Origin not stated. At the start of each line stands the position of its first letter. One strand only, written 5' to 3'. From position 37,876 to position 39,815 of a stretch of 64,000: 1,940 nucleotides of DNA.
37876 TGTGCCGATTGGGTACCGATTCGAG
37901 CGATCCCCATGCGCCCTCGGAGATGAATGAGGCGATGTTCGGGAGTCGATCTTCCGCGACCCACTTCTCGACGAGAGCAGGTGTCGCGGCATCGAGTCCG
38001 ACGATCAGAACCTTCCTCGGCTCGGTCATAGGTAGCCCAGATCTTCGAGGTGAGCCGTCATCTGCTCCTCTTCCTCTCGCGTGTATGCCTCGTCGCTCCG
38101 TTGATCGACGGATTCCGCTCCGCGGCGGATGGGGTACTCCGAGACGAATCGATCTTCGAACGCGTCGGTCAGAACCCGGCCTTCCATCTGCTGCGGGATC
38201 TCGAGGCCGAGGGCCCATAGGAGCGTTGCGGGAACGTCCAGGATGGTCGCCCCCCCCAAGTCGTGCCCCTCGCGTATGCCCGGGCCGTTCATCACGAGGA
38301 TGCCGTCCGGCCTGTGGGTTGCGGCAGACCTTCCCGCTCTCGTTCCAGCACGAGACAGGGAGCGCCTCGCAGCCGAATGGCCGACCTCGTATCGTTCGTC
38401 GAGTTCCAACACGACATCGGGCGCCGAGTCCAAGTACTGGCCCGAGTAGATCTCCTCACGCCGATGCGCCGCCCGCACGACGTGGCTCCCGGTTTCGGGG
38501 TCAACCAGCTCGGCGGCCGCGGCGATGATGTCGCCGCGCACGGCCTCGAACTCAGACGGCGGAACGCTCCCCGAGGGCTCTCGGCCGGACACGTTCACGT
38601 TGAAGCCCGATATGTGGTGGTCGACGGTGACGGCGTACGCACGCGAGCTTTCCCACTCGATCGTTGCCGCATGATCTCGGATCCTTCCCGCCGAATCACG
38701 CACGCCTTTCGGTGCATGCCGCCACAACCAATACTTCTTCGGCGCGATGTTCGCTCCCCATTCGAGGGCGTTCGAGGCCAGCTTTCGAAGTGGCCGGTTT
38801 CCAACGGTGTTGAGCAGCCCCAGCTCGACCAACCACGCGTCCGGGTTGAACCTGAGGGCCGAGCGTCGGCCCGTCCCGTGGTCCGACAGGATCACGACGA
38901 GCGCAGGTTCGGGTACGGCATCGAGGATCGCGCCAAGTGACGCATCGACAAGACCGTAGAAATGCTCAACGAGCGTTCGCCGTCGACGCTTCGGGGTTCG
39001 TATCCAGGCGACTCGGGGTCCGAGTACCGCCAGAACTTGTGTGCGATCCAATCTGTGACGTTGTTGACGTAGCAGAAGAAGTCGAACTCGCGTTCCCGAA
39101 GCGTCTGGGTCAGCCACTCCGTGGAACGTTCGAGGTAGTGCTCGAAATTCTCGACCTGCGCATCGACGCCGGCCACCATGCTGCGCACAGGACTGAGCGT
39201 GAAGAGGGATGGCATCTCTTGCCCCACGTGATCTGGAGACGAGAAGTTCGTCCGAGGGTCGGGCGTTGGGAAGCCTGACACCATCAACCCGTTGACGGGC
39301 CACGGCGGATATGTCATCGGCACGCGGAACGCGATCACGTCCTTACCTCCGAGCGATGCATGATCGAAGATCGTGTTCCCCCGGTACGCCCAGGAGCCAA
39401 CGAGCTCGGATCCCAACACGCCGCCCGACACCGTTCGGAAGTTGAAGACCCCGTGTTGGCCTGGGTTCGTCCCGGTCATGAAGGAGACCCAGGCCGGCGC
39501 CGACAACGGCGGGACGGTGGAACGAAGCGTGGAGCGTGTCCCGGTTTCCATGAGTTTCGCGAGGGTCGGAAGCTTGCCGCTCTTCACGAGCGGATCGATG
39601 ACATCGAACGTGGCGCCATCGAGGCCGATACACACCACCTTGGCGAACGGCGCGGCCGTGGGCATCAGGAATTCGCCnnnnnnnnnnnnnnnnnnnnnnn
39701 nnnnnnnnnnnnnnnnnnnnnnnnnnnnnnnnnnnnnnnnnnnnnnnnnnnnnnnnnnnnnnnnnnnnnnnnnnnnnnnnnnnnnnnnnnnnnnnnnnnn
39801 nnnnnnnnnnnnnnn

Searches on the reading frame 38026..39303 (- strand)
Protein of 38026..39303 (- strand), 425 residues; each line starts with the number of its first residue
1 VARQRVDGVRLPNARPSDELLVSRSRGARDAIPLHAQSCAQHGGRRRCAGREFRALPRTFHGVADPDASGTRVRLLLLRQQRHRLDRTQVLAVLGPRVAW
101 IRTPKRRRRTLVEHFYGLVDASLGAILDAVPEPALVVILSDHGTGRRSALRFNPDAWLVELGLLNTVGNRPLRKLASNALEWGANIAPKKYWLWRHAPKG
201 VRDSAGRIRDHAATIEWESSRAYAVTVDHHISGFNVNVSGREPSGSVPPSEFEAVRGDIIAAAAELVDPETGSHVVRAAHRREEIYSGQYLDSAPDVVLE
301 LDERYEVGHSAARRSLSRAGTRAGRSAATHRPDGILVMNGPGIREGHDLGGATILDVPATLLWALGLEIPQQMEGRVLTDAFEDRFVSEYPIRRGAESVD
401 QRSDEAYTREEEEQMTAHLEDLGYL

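Call 3: search_protein_families(library=pfam, proteins=[window:38026-39303:-], max_evalue=0.01)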
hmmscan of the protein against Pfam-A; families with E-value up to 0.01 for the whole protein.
window:38026-39303:- (425 aa): 1 family
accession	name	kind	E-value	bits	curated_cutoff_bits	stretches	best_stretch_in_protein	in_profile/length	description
PF01663.27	Phosphodiest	-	3.5e-07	30.6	23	1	112-311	184-327/342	Type I phosphodiesterase / nucleotide pyrophosphatase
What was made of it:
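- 38026..39665 (-): alkP2 paralog, split in the window by a private 1-nt deletion at 38977. Pfam (call 3).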

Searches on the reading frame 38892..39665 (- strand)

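Call 3: search_protein_families(library=pfam, proteins=[window:38892-39665:-], max_evalue=0.01)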
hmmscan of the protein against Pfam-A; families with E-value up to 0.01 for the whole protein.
window:38892-39665:- (257 aa): 1 family
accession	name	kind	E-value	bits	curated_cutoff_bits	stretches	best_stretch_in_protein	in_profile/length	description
PF01663.27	Phosphodiest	-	8.3e-23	82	23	1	10-219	1-184/342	Type I phosphodiesterase / nucleotide pyrophosphatase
